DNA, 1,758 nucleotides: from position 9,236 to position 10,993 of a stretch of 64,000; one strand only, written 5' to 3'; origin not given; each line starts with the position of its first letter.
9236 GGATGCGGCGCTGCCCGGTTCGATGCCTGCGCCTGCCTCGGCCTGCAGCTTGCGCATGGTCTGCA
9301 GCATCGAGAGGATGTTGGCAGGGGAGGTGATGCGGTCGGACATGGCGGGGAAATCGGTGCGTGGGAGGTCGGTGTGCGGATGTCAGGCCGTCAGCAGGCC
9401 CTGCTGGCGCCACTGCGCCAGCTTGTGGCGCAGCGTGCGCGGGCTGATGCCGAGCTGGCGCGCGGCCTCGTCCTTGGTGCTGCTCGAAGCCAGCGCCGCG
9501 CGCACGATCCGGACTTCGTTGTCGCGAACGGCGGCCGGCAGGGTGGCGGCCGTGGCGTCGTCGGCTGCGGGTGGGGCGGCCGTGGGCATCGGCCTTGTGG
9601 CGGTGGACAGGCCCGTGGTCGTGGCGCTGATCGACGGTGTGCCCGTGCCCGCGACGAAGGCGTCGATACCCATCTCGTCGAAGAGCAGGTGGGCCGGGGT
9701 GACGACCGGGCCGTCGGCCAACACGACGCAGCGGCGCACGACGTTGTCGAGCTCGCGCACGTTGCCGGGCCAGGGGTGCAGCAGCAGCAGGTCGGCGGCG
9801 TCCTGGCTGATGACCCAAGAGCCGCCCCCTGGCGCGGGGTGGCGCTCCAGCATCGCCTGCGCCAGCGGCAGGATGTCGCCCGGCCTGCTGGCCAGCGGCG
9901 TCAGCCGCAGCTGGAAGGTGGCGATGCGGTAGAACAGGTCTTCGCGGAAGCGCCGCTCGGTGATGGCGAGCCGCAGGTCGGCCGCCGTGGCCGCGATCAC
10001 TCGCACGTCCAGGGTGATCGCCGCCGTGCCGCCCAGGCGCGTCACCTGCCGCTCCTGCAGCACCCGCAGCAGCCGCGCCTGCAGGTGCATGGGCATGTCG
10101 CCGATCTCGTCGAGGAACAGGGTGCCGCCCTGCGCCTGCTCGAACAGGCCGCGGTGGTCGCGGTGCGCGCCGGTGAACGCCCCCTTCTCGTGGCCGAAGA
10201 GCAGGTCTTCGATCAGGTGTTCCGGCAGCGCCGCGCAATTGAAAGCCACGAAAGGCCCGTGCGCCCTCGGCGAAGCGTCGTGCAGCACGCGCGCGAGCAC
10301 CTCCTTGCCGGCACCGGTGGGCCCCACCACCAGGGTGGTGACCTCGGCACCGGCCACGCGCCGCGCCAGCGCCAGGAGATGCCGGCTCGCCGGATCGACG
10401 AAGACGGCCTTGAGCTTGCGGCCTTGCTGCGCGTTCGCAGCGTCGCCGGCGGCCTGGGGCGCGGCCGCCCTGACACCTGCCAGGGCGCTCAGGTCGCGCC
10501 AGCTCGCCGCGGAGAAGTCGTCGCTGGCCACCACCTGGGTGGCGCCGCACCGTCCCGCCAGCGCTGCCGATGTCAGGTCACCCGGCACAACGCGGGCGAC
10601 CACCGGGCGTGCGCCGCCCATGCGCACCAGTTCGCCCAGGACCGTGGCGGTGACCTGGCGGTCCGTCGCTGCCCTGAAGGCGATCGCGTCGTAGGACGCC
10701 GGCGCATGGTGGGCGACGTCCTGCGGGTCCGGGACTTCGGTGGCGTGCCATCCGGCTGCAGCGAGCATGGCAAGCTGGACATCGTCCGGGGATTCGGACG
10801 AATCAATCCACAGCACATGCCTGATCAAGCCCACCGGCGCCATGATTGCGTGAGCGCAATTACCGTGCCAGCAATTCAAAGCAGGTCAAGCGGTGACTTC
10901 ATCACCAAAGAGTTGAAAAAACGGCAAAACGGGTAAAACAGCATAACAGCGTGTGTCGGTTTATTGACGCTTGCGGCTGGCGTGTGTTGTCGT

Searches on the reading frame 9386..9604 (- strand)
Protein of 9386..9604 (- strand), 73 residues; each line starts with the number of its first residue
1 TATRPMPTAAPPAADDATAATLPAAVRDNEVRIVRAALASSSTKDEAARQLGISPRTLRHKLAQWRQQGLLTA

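Call 66: search_solved_structures(query=window:9386-9604:-, max_evalue=1, show_alignments=3)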
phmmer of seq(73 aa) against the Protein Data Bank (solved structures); distinct sequences matched with E-value up to 1: 3.
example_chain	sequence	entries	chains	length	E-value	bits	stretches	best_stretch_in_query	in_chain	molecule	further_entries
1ojl_A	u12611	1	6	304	0.016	19.2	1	5-63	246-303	TRANSCRIPTIONAL REGULATORY PROTEIN ZRAR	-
2cg4_A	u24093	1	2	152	0.32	15.1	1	33-72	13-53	REGULATORY PROTEIN ASNC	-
8jva_D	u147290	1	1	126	0.36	15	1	2-68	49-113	nanobody N235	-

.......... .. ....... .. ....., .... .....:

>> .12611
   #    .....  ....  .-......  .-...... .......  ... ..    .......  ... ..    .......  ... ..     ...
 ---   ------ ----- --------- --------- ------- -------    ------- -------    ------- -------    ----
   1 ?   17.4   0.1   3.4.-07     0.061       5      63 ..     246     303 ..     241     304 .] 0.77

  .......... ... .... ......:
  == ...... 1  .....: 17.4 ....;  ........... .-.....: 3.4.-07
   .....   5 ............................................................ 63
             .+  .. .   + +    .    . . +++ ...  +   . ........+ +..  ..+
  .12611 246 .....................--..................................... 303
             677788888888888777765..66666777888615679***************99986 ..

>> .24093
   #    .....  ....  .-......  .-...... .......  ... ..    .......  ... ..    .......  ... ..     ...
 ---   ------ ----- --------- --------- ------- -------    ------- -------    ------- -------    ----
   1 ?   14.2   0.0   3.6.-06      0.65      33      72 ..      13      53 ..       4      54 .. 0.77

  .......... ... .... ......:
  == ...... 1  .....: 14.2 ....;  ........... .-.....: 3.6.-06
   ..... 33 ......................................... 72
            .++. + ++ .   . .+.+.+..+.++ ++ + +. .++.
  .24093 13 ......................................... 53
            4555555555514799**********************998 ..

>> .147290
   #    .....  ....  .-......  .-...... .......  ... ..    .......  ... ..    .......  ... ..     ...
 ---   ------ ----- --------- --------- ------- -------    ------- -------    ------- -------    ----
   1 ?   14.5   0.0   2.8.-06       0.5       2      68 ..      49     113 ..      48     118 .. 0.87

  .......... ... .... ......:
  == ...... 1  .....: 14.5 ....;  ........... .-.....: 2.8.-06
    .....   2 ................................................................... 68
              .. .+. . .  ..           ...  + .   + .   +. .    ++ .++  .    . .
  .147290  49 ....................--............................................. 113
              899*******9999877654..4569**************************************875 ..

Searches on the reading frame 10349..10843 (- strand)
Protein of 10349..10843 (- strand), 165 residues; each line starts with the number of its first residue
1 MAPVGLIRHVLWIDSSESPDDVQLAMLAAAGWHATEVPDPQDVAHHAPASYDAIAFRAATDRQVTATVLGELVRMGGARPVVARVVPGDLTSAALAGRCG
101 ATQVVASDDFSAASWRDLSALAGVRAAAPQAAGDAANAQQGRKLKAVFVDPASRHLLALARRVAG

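Call 86: search_solved_structures(query=window:10349-10843:-, max_evalue=10, show_alignments=2)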
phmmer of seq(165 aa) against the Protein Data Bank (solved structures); distinct sequences matched with E-value up to 10: 0.
